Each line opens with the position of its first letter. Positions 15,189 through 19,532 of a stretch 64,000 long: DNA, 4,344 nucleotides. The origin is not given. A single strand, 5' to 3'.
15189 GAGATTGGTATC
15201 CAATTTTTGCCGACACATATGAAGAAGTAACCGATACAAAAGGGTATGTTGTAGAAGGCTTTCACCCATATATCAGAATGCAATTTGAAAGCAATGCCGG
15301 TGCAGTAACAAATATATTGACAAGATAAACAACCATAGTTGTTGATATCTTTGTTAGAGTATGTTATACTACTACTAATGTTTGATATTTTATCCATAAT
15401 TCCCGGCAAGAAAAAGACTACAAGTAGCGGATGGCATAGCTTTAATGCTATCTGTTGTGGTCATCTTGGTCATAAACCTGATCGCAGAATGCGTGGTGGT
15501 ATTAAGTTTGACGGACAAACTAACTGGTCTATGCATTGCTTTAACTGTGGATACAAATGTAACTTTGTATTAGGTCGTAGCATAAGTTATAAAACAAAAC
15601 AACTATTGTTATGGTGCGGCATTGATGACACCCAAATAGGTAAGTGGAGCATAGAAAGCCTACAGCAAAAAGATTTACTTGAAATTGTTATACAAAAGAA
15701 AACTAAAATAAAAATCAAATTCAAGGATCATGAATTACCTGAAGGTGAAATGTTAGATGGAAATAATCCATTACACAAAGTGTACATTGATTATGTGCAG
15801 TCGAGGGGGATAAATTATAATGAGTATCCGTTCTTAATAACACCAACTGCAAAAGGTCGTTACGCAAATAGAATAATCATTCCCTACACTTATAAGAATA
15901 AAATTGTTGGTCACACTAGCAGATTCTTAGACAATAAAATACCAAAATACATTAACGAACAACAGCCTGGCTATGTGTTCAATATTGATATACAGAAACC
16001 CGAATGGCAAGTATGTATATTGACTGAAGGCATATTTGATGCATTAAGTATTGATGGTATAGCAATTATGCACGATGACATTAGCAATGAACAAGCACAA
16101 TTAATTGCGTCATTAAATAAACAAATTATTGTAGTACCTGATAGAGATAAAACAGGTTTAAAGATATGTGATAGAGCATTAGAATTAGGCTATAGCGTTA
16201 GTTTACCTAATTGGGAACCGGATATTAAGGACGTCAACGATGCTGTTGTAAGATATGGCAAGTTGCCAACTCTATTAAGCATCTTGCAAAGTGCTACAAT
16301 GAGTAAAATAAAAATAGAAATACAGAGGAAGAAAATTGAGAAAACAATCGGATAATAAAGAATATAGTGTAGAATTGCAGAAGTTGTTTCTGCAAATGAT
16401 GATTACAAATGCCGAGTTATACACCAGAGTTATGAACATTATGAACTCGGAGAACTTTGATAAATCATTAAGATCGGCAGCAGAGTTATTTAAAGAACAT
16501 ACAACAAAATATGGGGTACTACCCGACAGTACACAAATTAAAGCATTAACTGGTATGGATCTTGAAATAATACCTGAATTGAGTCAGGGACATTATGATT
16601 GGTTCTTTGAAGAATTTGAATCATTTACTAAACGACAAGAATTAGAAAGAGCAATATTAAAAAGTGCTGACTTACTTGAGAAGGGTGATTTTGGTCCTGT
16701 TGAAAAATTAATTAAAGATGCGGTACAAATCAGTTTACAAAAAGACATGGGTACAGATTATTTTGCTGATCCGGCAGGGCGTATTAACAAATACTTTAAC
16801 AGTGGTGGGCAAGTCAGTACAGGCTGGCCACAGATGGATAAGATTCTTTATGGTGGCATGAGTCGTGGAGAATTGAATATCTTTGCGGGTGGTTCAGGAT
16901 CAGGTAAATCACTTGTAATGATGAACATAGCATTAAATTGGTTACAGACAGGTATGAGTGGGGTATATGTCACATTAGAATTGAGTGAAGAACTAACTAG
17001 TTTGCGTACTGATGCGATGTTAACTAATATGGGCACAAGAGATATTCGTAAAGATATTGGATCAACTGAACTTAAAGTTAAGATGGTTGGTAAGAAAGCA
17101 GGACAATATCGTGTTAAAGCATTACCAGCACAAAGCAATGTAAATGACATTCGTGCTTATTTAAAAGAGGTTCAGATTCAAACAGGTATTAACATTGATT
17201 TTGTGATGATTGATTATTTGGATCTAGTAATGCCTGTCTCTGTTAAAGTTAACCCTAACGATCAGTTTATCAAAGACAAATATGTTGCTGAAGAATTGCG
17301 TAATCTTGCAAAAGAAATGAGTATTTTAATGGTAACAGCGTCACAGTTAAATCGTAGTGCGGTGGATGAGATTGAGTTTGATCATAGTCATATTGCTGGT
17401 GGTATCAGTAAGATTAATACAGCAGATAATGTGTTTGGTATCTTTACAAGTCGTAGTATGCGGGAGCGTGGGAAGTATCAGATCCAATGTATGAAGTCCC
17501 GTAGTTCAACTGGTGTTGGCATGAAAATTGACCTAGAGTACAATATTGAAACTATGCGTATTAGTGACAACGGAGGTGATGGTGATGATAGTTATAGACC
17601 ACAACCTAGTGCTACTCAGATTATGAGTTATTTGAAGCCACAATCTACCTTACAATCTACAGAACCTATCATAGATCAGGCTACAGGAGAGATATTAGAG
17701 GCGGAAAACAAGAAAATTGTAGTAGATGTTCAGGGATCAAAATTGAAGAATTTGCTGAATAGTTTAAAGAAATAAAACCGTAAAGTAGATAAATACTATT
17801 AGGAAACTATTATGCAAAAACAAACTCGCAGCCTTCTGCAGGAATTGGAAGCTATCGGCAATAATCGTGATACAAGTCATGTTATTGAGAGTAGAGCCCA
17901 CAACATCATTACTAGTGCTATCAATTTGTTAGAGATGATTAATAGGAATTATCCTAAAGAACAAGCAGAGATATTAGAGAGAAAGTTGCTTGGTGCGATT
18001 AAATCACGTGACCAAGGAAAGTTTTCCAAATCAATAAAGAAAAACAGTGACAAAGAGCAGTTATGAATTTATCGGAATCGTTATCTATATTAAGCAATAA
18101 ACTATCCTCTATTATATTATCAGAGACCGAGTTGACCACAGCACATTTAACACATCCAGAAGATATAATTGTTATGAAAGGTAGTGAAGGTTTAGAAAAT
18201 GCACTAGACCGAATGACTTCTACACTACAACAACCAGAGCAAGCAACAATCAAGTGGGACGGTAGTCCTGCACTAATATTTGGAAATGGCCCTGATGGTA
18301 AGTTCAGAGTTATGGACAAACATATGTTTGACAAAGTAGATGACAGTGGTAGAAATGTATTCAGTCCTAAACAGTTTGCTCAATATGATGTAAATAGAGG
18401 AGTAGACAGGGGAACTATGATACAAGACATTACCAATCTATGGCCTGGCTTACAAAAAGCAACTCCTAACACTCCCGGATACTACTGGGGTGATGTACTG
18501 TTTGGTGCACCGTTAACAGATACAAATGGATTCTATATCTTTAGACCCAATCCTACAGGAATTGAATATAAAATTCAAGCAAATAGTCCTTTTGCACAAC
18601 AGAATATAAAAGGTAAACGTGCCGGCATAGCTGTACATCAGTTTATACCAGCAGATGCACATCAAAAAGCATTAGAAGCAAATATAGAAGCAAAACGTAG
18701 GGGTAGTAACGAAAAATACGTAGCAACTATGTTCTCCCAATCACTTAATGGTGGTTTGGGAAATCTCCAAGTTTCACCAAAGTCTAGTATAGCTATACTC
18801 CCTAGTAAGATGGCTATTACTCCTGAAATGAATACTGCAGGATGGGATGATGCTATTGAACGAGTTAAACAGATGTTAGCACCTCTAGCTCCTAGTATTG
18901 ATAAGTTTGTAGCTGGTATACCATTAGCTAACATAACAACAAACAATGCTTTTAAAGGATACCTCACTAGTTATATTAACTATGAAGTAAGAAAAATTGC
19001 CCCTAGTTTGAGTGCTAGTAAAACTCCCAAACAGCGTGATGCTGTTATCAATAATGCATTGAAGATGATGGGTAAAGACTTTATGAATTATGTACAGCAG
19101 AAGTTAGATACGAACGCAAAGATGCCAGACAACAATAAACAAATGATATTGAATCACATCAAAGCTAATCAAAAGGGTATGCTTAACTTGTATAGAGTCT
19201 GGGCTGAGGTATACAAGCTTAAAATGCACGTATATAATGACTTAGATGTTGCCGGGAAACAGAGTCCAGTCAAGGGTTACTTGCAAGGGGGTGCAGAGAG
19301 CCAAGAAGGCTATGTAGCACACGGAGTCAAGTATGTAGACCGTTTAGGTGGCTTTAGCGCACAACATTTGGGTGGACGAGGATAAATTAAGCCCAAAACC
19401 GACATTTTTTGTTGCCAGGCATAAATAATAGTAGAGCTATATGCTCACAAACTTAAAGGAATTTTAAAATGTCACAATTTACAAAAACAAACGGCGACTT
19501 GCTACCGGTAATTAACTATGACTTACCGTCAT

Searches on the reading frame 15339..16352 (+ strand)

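Call 4: search_protein_families(library=pfam, proteins=[window:15339-16352:+], max_evalue=1)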
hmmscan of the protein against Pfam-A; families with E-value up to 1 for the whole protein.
window:15339-16352:+ (338 aa): 2 families
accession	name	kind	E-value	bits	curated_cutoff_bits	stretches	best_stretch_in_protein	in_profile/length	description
PF13155.12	Toprim_2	-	1.1e-05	26.1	22.1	1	227-302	1-87/88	Toprim-like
PF13362.12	Toprim_3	-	0.00025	21.8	27.2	1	226-307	2-93/95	Toprim domain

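Call 5: search_protein_families(library=phrogs, proteins=[window:15339-16352:+], max_evalue=0.01)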
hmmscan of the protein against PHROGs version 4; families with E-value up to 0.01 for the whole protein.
window:15339-16352:+ (338 aa): 4 families
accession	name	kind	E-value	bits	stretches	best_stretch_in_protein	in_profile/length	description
phrog_47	-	DNA, RNA and nucleotide metabolism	3.8e-35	122.7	1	17-319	34-337/947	DNA primase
phrog_6444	-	DNA, RNA and nucleotide metabolism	9e-07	29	1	169-288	194-330/577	DNA primase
phrog_239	-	DNA, RNA and nucleotide metabolism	5.4e-06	26.6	1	59-308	64-300/801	DNA primase/helicase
phrog_849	-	DNA, RNA and nucleotide metabolism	2.7e-05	24.3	1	150-316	150-340/435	DNA primase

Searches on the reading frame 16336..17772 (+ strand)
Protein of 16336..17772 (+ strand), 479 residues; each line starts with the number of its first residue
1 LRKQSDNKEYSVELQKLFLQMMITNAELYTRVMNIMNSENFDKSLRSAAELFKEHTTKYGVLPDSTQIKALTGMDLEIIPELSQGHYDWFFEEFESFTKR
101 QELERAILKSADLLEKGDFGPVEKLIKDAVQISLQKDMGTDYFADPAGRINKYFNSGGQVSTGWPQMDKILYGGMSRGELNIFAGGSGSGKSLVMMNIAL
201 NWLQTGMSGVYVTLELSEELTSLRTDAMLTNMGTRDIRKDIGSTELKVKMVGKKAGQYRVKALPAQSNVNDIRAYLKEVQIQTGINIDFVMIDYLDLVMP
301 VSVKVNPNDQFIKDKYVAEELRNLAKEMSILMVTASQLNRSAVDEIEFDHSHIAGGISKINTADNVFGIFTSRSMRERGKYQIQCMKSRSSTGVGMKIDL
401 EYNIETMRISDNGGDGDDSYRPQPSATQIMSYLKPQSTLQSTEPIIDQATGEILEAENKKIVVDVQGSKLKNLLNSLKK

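Call 32: search_protein_families(library=pfam, proteins=[window:16336-17772:+], max_evalue=0.001)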
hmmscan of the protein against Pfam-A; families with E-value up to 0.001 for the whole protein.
window:16336-17772:+ (479 aa): 4 families
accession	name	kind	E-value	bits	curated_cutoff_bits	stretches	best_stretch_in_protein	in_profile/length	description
PF03796.21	DnaB_C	-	2.4e-19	70.1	27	1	160-375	2-217/255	DnaB-like helicase C terminal domain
PF06745.19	ATPase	-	2.8e-10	40.4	26.6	1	160-293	1-126/231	KaiC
PF13481.12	AAA_25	-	1.5e-07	31.7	27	1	165-310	20-165/195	AAA domain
PF20307.4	divDNAB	-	4.4e-07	29.3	26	0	262-343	177-255/356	Divergent DnaB-like ATPase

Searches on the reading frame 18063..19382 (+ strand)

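Call 32: search_protein_families(library=pfam, proteins=[window:18063-19382:+], max_evalue=0.001)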
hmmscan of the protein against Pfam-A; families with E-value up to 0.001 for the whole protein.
window:18063-19382:+ (440 aa): 1 family
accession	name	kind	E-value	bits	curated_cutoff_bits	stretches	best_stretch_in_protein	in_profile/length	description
PF19782.4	DUF6267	-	6e-30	105.3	27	1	27-432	2-368/376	Family of unknown function (DUF6267)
